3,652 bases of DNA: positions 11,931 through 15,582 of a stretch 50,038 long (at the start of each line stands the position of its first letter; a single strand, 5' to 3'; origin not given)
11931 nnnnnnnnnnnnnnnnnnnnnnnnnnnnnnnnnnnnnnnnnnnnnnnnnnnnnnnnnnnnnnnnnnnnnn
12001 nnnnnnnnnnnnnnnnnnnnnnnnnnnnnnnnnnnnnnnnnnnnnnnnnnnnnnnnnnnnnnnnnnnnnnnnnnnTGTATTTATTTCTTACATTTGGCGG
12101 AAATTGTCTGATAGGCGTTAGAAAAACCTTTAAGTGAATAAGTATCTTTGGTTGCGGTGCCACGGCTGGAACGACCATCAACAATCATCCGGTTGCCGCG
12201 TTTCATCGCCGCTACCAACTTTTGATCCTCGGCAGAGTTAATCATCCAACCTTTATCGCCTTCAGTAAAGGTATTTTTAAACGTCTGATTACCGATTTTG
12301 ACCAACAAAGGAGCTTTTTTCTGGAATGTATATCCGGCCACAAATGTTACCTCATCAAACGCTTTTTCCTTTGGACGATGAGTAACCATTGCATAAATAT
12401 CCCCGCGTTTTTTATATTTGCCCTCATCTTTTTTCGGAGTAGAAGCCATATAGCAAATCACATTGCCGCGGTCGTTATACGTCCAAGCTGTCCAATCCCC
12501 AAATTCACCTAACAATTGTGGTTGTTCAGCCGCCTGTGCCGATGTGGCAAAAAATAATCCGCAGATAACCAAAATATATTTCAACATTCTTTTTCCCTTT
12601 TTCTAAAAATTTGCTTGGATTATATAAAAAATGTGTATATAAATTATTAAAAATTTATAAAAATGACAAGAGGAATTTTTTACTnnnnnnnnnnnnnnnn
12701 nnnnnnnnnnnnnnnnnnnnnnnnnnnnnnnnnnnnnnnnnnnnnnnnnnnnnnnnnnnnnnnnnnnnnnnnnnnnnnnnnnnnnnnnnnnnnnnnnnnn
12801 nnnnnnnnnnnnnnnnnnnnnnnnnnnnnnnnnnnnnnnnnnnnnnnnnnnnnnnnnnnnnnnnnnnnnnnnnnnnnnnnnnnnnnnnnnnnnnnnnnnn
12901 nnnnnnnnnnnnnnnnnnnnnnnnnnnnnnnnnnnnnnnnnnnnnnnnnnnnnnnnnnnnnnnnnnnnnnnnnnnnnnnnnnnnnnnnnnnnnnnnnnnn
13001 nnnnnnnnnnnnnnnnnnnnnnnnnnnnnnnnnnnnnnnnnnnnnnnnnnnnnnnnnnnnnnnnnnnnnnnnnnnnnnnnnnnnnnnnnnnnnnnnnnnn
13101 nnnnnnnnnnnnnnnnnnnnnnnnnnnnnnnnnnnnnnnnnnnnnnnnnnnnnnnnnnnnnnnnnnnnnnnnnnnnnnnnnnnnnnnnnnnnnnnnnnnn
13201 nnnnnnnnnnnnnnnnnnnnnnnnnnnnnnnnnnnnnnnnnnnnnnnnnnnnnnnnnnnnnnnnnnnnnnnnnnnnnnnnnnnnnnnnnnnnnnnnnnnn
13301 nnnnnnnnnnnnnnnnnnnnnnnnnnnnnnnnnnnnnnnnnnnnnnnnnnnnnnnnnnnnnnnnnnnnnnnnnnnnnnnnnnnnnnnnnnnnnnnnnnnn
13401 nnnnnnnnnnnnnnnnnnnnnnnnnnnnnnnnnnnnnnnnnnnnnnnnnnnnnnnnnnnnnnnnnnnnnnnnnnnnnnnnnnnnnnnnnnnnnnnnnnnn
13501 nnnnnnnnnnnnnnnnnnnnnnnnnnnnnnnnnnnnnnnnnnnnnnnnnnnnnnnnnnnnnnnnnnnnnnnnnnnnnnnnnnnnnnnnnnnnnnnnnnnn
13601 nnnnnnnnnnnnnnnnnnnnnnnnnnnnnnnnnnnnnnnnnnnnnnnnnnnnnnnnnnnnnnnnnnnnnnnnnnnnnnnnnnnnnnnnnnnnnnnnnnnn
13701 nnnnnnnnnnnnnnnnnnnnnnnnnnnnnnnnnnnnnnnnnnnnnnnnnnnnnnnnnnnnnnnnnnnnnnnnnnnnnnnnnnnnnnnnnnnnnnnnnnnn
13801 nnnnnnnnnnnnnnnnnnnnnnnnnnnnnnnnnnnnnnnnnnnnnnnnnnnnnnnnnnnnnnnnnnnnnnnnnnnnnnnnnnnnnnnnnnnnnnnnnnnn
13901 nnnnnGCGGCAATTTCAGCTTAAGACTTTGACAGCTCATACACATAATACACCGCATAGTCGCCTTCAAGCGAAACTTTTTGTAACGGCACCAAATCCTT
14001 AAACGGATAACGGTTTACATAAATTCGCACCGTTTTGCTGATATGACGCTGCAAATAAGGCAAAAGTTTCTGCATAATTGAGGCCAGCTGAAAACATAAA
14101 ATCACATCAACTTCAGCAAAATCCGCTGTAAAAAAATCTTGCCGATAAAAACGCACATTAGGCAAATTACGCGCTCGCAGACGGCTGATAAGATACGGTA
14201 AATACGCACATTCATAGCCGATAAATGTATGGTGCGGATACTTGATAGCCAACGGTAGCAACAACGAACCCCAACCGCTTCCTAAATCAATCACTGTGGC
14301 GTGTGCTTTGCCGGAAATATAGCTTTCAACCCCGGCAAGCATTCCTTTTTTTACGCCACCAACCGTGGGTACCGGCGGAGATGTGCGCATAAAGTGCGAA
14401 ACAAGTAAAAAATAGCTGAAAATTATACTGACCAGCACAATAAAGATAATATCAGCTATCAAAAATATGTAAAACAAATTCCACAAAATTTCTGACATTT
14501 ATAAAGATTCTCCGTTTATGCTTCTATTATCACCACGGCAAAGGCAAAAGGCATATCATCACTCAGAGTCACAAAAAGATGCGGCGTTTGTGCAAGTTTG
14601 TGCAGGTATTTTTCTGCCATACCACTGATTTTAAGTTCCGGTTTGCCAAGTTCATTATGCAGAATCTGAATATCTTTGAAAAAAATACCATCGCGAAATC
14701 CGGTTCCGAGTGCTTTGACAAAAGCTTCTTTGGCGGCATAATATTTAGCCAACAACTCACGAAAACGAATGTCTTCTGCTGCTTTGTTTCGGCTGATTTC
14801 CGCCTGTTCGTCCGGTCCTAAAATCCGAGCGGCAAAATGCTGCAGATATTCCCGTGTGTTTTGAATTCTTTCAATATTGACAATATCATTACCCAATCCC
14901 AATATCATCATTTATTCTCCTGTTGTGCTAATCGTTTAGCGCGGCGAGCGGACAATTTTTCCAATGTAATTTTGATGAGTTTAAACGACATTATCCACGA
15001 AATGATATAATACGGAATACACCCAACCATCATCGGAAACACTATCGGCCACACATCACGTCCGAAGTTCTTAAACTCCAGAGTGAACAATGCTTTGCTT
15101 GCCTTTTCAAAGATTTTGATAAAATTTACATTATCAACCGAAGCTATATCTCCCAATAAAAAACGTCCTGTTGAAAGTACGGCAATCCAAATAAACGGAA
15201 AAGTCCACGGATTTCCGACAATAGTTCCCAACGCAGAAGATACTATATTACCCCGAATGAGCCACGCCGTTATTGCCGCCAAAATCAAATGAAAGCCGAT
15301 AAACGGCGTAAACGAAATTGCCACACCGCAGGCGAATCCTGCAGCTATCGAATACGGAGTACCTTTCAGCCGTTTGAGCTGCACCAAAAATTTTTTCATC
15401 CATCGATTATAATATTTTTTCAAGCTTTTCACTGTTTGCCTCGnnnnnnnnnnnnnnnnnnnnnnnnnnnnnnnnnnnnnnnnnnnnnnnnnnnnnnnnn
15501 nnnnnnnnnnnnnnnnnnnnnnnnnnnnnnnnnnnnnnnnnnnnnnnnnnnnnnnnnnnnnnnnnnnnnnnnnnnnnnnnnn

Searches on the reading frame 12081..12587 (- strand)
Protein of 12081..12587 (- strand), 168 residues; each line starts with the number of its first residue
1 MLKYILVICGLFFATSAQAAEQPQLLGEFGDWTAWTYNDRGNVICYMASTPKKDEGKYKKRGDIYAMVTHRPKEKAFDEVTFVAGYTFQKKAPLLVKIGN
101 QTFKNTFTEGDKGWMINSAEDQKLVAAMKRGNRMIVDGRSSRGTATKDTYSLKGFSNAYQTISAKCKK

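Call 29: search_protein_families(library=pfam, proteins=[window:12081-12587:-], max_evalue=0.00001)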
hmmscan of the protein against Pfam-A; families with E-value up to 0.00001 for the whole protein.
window:12081-12587:- (168 aa): 1 family
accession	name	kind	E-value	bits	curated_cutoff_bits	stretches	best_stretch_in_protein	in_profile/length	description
PF06776.18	IalB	-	2.5e-14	53.9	22.1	1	36-162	5-130/131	Invasion associated locus B (IalB) protein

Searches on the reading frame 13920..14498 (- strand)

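Call 29: search_protein_families(library=pfam, proteins=[window:13920-14498:-], max_evalue=0.00001)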
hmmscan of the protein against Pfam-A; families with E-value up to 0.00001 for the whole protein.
window:13920-14498:- (192 aa): 2 families
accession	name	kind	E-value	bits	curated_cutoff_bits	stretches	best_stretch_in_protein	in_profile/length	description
PF13847.12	Methyltransf_31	-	8.5e-07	29.2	27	1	65-164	3-112/145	Methyltransferase domain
PF13649.12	Methyltransf_25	-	7.8e-06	26.9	27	0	69-142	1-77/97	Methyltransferase domain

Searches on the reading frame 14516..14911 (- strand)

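Call 29: search_protein_families(library=pfam, proteins=[window:14516-14911:-], max_evalue=0.00001)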
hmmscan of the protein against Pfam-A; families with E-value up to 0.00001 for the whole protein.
window:14516-14911:- (131 aa): 1 family
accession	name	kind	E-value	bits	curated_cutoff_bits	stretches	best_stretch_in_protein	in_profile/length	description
PF01648.25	ACPS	-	6.8e-17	61.9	25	1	5-101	1-94/111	4'-phosphopantetheinyl transferase superfamily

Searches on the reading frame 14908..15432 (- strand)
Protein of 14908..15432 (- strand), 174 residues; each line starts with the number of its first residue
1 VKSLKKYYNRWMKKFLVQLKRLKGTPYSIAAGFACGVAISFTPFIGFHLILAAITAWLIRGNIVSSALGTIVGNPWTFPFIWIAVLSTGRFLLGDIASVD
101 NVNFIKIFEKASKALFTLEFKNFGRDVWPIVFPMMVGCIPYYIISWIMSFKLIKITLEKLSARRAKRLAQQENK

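Call 29: search_protein_families(library=pfam, proteins=[window:14908-15432:-], max_evalue=0.00001)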
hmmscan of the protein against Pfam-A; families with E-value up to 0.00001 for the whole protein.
window:14908-15432:- (174 aa): 1 family
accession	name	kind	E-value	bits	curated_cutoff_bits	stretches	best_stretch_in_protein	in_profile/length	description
PF09835.14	DUF2062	-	8e-34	117.2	27.4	1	10-165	2-146/147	Uncharacterized protein conserved in bacteria (DUF2062)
